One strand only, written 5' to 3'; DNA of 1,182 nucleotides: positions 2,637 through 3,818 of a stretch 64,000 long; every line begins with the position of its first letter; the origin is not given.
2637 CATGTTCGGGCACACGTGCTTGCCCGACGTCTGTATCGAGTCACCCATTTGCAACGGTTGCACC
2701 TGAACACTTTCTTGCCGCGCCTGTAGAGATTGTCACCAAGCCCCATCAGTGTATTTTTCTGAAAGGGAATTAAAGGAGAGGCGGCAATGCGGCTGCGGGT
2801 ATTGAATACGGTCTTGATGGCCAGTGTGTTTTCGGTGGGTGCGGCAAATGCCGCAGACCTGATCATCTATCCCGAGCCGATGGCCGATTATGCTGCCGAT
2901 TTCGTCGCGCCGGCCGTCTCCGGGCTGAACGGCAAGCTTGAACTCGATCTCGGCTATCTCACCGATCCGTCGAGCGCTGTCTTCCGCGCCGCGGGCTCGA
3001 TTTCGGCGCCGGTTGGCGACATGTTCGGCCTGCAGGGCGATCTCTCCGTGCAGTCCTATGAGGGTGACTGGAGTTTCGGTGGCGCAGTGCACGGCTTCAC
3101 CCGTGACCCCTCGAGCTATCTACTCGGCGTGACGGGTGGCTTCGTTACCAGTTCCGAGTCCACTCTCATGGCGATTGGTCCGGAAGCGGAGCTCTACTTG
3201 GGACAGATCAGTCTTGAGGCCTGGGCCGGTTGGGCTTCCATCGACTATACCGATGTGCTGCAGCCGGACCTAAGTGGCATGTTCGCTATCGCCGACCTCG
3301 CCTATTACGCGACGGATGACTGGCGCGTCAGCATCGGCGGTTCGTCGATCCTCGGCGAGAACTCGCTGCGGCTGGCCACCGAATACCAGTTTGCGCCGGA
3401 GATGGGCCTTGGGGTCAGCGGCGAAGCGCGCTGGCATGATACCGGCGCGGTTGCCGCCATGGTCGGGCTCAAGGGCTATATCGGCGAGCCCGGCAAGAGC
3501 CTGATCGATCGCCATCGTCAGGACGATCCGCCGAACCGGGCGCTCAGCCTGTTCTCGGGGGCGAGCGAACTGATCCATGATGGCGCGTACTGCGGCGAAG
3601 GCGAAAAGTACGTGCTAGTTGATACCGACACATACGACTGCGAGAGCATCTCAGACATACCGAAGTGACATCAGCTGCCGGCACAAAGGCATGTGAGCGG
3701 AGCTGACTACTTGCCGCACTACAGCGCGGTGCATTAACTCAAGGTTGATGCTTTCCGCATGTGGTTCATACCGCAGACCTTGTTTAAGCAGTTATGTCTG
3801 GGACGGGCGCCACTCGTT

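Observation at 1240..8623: Amplified array: four secreted beta-barrel paralogues interleaved with two PaaK/CapK-like adenylate-forming ligases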

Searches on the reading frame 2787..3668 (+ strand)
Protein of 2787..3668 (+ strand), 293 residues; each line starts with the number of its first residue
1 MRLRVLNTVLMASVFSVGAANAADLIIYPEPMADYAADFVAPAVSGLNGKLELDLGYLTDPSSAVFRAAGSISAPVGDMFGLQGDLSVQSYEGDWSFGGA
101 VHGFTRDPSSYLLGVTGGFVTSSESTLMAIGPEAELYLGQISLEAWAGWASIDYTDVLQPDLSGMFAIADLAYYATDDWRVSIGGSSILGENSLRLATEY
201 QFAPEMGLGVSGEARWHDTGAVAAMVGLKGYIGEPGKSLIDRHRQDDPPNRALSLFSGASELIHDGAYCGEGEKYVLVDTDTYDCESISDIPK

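Call 3: search_protein_families(library=pfam, proteins=[window:2787-3668:+], max_evalue=1)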
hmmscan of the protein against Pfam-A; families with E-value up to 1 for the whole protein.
window:2787-3668:+ (293 aa): 1 family
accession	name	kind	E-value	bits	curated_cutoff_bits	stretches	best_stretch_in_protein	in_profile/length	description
PF11431.13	Transport_MerF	-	0.24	11.8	24.3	1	136-173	6-39/45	Membrane transport protein MerF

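Call 5: search_protein_families(library=ncbifam, proteins=[window:2787-3668:+], max_evalue=1)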
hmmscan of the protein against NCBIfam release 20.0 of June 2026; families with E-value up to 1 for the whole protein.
window:2787-3668:+ (293 aa): 0 families

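Call 19: find_related_loci(query=A2, collection=genome_contigs, flank=10000)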
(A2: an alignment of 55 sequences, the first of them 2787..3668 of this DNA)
Query A2 (293 aa) in genome_contigs; peptide patterns used: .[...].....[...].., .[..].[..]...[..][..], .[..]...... (x = any residue, [..] = any of these).
418 stretches matched a pattern; 161 encode a relative of the query (tblastn E <= 1e-3); the best 80 are kept; 79 distinct loci.
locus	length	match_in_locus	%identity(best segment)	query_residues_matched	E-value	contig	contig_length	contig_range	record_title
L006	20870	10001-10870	60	3-279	4e-107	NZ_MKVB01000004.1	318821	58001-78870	MAG: Devosia sp. 66-14 SCNpilot_cont_300_bf_scaffold_158, whole genome shotgun sequence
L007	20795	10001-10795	63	3-263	1e-105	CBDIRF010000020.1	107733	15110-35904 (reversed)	MAG: Devosiaceae bacterium isolate CRY1-m2-bin18 genome assembly, contig: CRY1-CANU-356, whole genome shotgun sequence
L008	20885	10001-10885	58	3-286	4e-102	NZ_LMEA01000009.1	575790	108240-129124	Devosia sp. Root413D1 contig_4, whole genome shotgun sequence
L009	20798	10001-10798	63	3-263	8e-101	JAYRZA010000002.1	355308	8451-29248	MAG: Devosia sp. isolate EBPR_s472bin.1 NODE_25_length_355308_cov_2.594032, whole genome shotgun sequence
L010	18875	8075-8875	63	3-263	3e-100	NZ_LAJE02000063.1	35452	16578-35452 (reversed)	Devosia insulae DS-56 contig155, whole genome shotgun sequence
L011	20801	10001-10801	62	3-265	6e-100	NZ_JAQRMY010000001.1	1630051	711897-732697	Devosia sp. ZB163 scaffold_0, whole genome shotgun sequence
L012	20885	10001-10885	58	3-286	2e-99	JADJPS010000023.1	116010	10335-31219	MAG: Devosia sp. isolate Fred_18-Q3-R57-64_BATAC.601 tig01547723-10-1158810, whole genome shotgun sequence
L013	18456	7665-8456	62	3-262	4e-98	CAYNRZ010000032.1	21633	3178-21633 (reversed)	MAG TPA_asm: uncultured Devosia sp. isolate binchicken_co214_15 genome assembly, contig: NODE_2364_length_21633_cov_25.3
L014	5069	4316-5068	61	3-248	7e-95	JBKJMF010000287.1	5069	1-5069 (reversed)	MAG: Devosia sp. isolate ant_bin.315 k117_536590, whole genome shotgun sequence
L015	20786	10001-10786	57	2-263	1e-89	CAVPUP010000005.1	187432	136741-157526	MAG: uncultured Alphaproteobacteria bacterium isolate MFD10113.bin.2.132 genome assembly, contig: contig_35457, whole ge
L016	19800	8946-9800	50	5-288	2e-83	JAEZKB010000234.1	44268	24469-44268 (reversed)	MAG: Proteobacteria bacterium isolate OH_CDB_258 k127_1457425, whole genome shotgun sequence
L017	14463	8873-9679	52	1-262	2e-80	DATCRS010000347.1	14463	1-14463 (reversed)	MAG TPA_asm: Devosia sp. isolate SMAG_U7285 k141_613169, whole genome shotgun sequence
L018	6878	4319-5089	55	3-257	8e-78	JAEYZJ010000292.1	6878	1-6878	MAG: Proteobacteria bacterium isolate OH_CBlB_8 k127_2681648, whole genome shotgun sequence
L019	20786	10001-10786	53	1-263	1e-74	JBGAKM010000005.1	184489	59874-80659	MAG: Devosia sp. isolate MAG_MBR_H10.15 MBRH10-15_opera_contig_326, whole genome shotgun sequence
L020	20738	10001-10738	56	19-263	2e-72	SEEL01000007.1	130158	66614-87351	MAG: Hyphomicrobiales bacterium isolate PMG_193 scaffold_205, whole genome shotgun sequence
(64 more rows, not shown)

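Call 24: predict_structure(alignment_id=A2)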
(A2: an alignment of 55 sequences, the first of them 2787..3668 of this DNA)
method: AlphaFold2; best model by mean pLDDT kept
length: 293 residues; sequences in the alignment: 55
mean_pLDDT: 88.1   pTM: 0.78
mean pLDDT of the five models: 88.1, 87.3, 87.2, 86.2, 85.2
residues with pLDDT >= 90: 197; 70-90: 59; 50-70: 27; < 50: 10
segments of 3 or more residues with pLDDT < 50: 20-28
pLDDT, mean of each block of 10 residues (from residue 1): 70 60 47 61 85 94 93 92 97 94 93 97 97 97 98 92 98 98 98 98 97 96 96 95 91 93 80 76 76 67
secondary structure, 60 per line:
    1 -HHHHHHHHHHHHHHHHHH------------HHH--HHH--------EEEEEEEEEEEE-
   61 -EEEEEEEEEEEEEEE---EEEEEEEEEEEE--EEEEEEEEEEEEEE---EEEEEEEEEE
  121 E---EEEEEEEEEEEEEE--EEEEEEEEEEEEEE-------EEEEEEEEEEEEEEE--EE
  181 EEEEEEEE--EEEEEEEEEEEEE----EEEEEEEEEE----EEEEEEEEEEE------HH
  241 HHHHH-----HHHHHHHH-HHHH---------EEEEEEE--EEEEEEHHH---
elements in order: H2-19 E48-59 E62-76 E80-91 E94-107 E111-121 E125-138 E141-154 E162-176 E179-188 E191-203 E208-217 E222-232 H239-245 H251-258 H260-263 E273-279 E282-287

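Call 27: fold_search(model_id=the predicted structure, library=pdb)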
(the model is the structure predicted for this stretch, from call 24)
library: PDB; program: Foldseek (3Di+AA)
matches with E <= 10: 1452; with E <= 0.001: 160
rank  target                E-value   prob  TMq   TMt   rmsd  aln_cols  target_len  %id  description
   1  4e1t                  3.7e-08  1.00  0.45  0.52  10.0       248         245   12  X-ray crystal structure of the transmembrane beta-domain from invasin from Yersinia pseudotuberculosis (released 2012-06-13)
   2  5prn                  1.1e-06  1.00  0.29  0.29   9.8       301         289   15  E1M, Y96W, S119W MUTANT OF RH. BLASTICA PORIN (released 1998-08-12)
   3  4pr7_A                1.3e-06  1.00  0.48  0.77   3.9       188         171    9  KdgM porin in complex with disordered oligogalacturonate (released 2014-06-11)
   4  8prn                  1.4e-06  1.00  0.29  0.30   9.3       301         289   15  E1M, K50A, R52A, D97A, E99A MUTANT OF RH. BLASTICA PORIN (released 1998-08-12)
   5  9a32_MODEL_1_A        1.5e-06  1.00  0.38  0.32  18.0       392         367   10  Model of E. coli OmpC by in-cell photo-crosslinking MS and deep learning (released 2023-02-24)
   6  7prn                  1.8e-06  1.00  0.28  0.29  11.4       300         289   14  E1M, D97A, E99A MUTANT OF RH. BLASTICA PORIN (released 1998-08-12)
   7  1prn                  2.0e-06  1.00  0.28  0.29  11.3       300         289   14  REFINED STRUCTURE OF PORIN FROM RHODOPSEUDOMONAS BLASTICA AND COMPARISON WITH THE PORIN FROM RHODOBACTER CAPSULATUS (released 1994-10-15)
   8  3prn                  2.1e-06  1.00  0.29  0.29   9.8       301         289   15  E1M, A104W MUTANT OF RH. BLASTICA PORIN (released 1998-08-12)
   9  1bh3                  2.1e-06  1.00  0.28  0.29  11.3       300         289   14  E1M, A116K MUTANT OF RH. BLASTICA PORIN (released 1998-08-12)
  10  6ehe                  2.5e-06  1.00  0.36  0.35  11.2       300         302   14  OmpTdeltaL8 (loop L8 deletion mutant of OmpT), an outer membrane protein of Vibrio cholerae (released 2018-04-25)
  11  6prn                  2.5e-06  1.00  0.29  0.30   9.7       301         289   15  E1M, K50A, R52A MUTANT OF RH. BLASTICA PORIN (released 1998-08-12)
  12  6ehb_B                2.7e-06  1.00  0.32  0.30  13.3       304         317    7  OmpU, an outer membrane protein, of Vibrio cholerae (released 2018-04-25)
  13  2prn                  2.9e-06  1.00  0.29  0.29  11.3       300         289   14  RHODOPSEUDOMONAS BLASTICA PORIN, TRIPLE MUTANT E1M, E99W, A116W (released 1999-01-13)
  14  4ctd_B                3.4e-06  1.00  0.45  0.55   6.3       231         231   12  X-ray structure of an engineered OmpG loop6-deletion (released 2014-08-13)
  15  4e1s                  3.4e-06  1.00  0.45  0.53   9.9       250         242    8  X-ray crystal structure of the transmembrane beta-domain from intimin from EHEC strain O157:H7 (released 2012-06-13)
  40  4rl8_A                4.8e-05  1.00  0.44  0.48   7.2       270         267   12  Crystal structure of the COG4313 outer membrane channel from Pseudomonas putida F1 (released 2015-07-29)
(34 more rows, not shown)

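Call 55: search_solved_structures(query=A2, max_evalue=10)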
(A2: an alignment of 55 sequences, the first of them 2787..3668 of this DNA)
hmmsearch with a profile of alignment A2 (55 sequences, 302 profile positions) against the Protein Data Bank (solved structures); distinct sequences matched with E-value up to 10: 8.
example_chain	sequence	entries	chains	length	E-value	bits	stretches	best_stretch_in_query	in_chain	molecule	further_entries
8qoz_B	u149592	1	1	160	0.0092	17.9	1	240-286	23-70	U5 small nuclear ribonucleoprotein 200 kDa helicase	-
2c0g_A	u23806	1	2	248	0.087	14.7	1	219-283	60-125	WINDBEUTEL PROTEIN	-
2c0e_A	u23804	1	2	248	0.093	14.6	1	219-283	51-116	WINDBEUTEL PROTEIN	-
1ovn_A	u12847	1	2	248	0.093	14.6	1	219-283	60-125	Windbeutel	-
2c0f_A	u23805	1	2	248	0.097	14.5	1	220-283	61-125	WINDBEUTEL PROTEIN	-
2c1y_A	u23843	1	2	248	0.1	14.5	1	220-283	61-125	WINDBEUTEL PROTEIN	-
3jcr_C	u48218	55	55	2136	0.29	13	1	240-285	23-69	hBrr2 | U5 small nuclear ribonucleoprotein 200 kDa helicase | Brr2, U5 small nuclear ribonucleoprotein 200 kDa helicase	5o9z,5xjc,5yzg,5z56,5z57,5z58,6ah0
7wjg_A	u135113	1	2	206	1.2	10.9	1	224-274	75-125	Putative transcriptional regulator (GntR family)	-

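Call 72: search_protein_representatives(alignment_id=A2)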
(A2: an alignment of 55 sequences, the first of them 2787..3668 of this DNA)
Query: 55 sequences, 302 profile positions. Proteins with E-value up to 0.001 (for the whole library): 1383; up to 1e-10: 939; up to 1e-30: 310. The best 150 are listed.
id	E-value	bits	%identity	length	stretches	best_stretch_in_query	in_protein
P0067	6.3e-122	422.4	-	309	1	1-293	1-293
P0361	1.2e-112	391.9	-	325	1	1-293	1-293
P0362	1.2e-108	378.7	-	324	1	9-292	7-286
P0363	4.9e-105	366.9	-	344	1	1-284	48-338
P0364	5.9e-102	356.8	-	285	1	46-297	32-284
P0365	1.3e-99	349.1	-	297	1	9-299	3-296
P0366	1.3e-97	342.5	-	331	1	11-279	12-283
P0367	1.2e-96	339.4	-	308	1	1-298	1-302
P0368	2.9e-93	328.2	-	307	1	15-297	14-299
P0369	3.2e-92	324.8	-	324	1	7-276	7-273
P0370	2.9e-91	321.7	-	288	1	25-286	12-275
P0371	8.5e-82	290.6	-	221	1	94-298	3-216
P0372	2.2e-81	289.2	-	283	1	46-271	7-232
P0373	2.9e-81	288.8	-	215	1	96-299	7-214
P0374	4.7e-81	288.2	-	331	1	1-292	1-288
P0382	2.0e-67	243.4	-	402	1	23-276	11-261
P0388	1.2e-62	227.8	-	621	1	71-274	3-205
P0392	9.8e-59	214.9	-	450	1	41-264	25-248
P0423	2.2e-45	171.0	-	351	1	66-300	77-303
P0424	2.4e-45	170.9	-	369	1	10-257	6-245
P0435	1.0e-43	165.6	-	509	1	44-254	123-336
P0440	2.1e-43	164.5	-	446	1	36-284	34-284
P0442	4.5e-43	163.4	-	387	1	10-268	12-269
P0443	6.3e-43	163.0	-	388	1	9-262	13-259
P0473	2.8e-39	151.0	-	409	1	43-263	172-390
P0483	9.0e-39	149.3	-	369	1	44-255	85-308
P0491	8.5e-38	146.1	-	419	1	21-267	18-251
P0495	1.6e-37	145.2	-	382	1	33-268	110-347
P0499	2.0e-37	144.9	-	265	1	25-262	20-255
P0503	2.9e-37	144.3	-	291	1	10-259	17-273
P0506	5.1e-37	143.6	-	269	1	20-252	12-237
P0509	7.8e-37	142.9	-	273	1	5-254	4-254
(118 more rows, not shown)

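Call 73: search_protein_families(library=pfam, proteins=[P0435, P0473, P0483, P0491, P0495, P0499, P0503, P0506, P0509, P0388], max_evalue=0.1)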
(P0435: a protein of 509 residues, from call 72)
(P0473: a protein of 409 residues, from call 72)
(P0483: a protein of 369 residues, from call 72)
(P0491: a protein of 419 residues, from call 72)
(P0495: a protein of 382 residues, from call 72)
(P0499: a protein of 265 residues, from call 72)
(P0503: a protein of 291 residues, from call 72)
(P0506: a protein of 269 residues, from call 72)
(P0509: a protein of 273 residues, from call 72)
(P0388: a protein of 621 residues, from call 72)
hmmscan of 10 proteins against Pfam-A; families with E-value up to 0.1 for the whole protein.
P0435 (509 aa): 2 families
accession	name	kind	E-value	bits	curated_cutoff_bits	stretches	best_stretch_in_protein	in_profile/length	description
PF01391.23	Collagen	-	1.4e-22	79.6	27.2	3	443-501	1-59/60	Collagen triple helix repeat (20 copies)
PF15070.11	GOLGA2L5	-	0.032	13.5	29.2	1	28-87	246-305/520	Putative golgin subfamily A member 2-like protein 5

P0473 (409 aa): 0 families

P0483 (369 aa): 0 families

P0491 (419 aa): 1 family
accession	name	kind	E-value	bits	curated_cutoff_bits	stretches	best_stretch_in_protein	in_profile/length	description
PF03895.21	YadA_anchor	-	0.054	14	22.7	0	164-221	4-60/60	YadA-like membrane anchor domain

P0495 (382 aa): 1 family
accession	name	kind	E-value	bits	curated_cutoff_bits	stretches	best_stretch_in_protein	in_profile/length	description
PF07483.16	W_rich_C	-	0.074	13.5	26.2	0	173-206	45-78/105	Tryptophan-rich Synechocystis species C-terminal domain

P0499 (265 aa): 0 families

P0503 (291 aa): 0 families

P0506 (269 aa): 0 families

P0509 (273 aa): 0 families

P0388 (621 aa): 0 families

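Call 77: search_protein_families(library=pfam, proteins=[P0442, P0443, P0424, P0440, P0382, P0423, P0392], max_evalue=0.01)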
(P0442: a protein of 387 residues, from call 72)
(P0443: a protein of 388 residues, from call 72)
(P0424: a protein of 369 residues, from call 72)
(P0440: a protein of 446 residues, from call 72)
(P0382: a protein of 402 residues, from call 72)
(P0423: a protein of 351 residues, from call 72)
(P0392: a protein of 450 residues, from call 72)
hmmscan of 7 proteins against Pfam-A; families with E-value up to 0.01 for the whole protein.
P0442 (387 aa): 1 family
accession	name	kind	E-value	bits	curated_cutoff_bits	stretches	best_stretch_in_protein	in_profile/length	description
PF13884.11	Peptidase_S74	-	9e-05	23.1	22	1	298-346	1-57/58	Chaperone of endosialidase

P0443 (388 aa): 1 family
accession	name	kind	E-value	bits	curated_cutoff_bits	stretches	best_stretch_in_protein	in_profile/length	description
PF13884.11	Peptidase_S74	-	1.5e-08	35.2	22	1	288-336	1-57/58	Chaperone of endosialidase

P0424 (369 aa): 1 family
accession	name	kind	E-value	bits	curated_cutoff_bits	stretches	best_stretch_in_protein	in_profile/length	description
PF13884.11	Peptidase_S74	-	1.3e-07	32.2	22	1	288-336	1-57/58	Chaperone of endosialidase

P0440 (446 aa): 2 families
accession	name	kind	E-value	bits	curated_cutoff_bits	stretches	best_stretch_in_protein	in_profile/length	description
PF13948.11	DUF4215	-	4.3e-12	46.6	27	2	282-313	19-47/47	Domain of unknown function (DUF4215)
PF13884.11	Peptidase_S74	-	1.1e-06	29.3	22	1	349-399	1-57/58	Chaperone of endosialidase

P0382 (402 aa): 0 families

P0423 (351 aa): 0 families

P0392 (450 aa): 0 families
